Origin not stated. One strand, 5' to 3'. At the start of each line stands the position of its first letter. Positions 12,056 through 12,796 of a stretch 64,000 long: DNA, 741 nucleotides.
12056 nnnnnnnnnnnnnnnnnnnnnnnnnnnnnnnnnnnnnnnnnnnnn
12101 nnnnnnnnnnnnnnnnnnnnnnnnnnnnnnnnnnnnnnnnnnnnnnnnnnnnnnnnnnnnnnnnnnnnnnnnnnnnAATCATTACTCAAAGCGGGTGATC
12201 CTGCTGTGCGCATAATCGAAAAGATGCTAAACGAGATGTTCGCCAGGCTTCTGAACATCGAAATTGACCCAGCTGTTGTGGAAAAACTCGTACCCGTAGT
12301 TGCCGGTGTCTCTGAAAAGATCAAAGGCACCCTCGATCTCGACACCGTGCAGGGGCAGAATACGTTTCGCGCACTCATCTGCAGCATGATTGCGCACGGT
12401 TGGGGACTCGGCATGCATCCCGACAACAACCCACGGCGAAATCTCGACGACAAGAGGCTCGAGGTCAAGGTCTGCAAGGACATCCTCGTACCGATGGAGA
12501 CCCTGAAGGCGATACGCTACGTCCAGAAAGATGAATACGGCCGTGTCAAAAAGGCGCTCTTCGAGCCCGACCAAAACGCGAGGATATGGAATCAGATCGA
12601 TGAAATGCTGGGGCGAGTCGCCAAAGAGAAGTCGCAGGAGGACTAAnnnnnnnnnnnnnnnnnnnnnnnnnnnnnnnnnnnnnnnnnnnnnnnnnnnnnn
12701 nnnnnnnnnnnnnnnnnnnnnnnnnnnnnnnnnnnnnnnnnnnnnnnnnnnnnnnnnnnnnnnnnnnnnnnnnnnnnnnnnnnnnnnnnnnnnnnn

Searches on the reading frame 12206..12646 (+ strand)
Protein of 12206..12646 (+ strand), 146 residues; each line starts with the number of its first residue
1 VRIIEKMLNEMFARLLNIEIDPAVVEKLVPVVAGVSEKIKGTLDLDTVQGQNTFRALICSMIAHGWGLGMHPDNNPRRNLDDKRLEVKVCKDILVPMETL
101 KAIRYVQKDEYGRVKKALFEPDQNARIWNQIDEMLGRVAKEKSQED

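Call 35: search_protein_families(library=ncbifam, proteins=[window:12206-12646:+], max_evalue=0.001)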
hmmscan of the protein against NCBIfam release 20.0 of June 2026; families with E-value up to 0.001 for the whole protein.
window:12206-12646:+ (146 aa): 0 families

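Call 44: search_protein_families(library=pfam, proteins=[window:12206-12646:+], max_evalue=1)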
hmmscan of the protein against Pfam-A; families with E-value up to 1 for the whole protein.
window:12206-12646:+ (146 aa): 0 families

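Call 55: find_homologous_proteins(query=window:12206-12646:+, max_evalue=0.00001)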
Query window:12206-12646:+ (146 aa): 468 proteins with E <= 0.00001 among 478 candidates; the best 120 are listed.
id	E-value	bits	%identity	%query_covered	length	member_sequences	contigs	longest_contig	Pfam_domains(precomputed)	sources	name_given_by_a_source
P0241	8.3e-91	319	100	100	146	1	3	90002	-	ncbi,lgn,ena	-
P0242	1.6e-88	312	97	100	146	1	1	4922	-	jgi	-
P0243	2.7e-88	311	97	100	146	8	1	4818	-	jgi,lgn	jgi:hypothetical protein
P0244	1.5e-87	309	97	100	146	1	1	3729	-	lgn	-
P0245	1.5e-87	309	97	100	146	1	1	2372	-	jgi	-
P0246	3.7e-87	307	97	100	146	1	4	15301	-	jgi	jgi:hypothetical protein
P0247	9.6e-87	306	97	100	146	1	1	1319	-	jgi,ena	-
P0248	1.4e-86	306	96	100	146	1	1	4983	-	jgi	jgi:hypothetical protein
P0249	3.4e-86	304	96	100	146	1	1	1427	-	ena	-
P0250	1.9e-83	295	91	100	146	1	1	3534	-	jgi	jgi:hypothetical protein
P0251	6.8e-83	294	92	100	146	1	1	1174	-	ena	-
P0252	8.3e-83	293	90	100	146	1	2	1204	-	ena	-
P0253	1.8e-82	292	90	100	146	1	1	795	-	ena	-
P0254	2.1e-82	292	91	100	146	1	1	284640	-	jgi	jgi:hypothetical protein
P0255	5.7e-80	284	89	100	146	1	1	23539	-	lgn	-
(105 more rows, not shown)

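Call 63: predict_structure(alignment_id=A2)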
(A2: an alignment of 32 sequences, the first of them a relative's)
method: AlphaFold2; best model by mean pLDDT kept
length: 146 residues; sequences in the alignment: 32
mean_pLDDT: 58.4   pTM: 0.43
mean pLDDT of the five models: 58.4, 52.8, 47.3, 46.7, 43.9
residues with pLDDT >= 90: 0; 70-90: 13; 50-70: 110; < 50: 23
segments of 3 or more residues with pLDDT < 50: 63-66, 104-108, 115-125
pLDDT, mean of each block of 10 residues (from residue 1): 69 65 71 63 57 57 50 59 62 60 53 47 49 59 54
secondary structure, 60 per line:
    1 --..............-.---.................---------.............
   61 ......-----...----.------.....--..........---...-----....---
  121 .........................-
elements in order: H3-16 H22-38 H48-66 E86-90 E93-96 H97-102 E106-108 E114-117 H121-145
